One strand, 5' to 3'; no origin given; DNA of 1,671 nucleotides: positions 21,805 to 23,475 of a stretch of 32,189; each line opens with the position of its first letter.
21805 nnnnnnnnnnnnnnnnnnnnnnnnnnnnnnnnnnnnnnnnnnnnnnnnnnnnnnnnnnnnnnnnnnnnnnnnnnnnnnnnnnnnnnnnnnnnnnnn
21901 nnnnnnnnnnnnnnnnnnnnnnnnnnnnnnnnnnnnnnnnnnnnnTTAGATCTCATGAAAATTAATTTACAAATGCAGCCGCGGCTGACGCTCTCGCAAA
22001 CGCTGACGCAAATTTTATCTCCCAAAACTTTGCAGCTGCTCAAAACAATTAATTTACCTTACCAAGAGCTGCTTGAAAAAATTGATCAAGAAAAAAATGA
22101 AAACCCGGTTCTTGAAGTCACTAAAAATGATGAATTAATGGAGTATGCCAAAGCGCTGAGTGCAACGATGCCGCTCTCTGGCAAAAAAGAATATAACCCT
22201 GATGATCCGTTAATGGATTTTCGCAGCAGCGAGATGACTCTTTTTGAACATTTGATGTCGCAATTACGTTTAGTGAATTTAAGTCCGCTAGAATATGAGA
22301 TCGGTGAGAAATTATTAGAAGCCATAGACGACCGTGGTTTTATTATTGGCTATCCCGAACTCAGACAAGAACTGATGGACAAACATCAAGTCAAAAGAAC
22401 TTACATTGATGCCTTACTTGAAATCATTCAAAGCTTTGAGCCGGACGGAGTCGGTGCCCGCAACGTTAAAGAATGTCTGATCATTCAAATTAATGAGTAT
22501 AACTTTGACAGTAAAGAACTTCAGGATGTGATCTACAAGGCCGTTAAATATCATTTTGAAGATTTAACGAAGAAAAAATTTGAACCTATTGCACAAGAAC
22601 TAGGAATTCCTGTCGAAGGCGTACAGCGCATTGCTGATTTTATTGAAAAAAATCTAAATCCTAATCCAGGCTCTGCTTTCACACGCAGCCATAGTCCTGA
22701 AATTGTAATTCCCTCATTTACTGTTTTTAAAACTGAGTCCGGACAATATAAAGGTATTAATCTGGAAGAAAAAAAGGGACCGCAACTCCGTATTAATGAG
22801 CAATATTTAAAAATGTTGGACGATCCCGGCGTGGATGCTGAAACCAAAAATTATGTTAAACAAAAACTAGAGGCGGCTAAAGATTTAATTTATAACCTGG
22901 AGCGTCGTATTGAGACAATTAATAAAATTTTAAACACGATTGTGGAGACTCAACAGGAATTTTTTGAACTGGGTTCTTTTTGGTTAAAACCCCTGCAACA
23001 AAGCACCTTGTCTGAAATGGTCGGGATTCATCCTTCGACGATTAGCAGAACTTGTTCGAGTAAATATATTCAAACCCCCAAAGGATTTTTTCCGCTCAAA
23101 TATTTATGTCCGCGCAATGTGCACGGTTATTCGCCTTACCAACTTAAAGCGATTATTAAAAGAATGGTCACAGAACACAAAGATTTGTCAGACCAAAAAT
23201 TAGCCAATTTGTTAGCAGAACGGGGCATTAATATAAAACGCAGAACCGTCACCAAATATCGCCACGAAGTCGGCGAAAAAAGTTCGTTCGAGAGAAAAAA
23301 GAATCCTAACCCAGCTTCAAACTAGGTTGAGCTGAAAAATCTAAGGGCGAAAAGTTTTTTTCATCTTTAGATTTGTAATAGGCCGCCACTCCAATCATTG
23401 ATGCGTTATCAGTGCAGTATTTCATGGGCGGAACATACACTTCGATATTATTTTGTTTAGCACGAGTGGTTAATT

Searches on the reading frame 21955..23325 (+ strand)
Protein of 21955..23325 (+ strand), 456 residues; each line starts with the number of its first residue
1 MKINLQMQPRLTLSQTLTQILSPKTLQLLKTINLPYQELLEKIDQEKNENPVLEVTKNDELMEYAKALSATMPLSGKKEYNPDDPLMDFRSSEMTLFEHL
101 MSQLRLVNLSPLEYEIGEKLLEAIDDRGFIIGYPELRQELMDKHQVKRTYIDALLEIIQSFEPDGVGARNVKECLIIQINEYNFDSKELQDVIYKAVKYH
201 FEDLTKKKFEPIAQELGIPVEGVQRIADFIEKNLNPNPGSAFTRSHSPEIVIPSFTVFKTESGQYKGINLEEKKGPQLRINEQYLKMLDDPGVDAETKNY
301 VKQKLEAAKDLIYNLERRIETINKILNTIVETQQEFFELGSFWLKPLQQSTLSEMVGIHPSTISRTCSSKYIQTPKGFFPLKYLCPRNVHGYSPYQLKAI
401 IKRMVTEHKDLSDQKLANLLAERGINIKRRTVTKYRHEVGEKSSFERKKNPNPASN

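Call 54: search_protein_families(library=ncbifam, proteins=[window:21955-23325:+], max_evalue=0.00001)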
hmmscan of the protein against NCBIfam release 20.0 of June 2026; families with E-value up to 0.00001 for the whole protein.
window:21955-23325:+ (456 aa): 7 families
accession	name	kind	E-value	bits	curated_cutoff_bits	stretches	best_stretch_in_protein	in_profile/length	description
TIGR02395.1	rpoN_sigma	equivalog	1.2e-95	321.2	277.35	1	16-448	2-434/434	RNA polymerase factor sigma-54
NF004595.0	PRK05932.1-2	equivalog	1.1e-80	271.9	513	1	78-449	107-482/484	RNA polymerase factor sigma-54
NF009118.0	PRK12469.1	subfamily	2.9e-73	247.4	396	1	74-450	103-481/483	RNA polymerase factor sigma-54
NF004598.0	PRK05932.1-5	equivalog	2.6e-70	237.6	621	1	78-437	130-491/504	RNA polymerase factor sigma-54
NF004596.0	PRK05932.1-3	subfamily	3e-70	237.6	499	1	77-450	134-507/515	RNA polymerase factor sigma-54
NF004597.0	PRK05932.1-4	equivalog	4e-61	207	817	1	69-449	93-475/477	RNA polymerase factor sigma-54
NF004602.0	PRK05932.2-4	equivalog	3.9e-44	151.1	506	1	15-449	9-410/416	RNA polymerase factor sigma-54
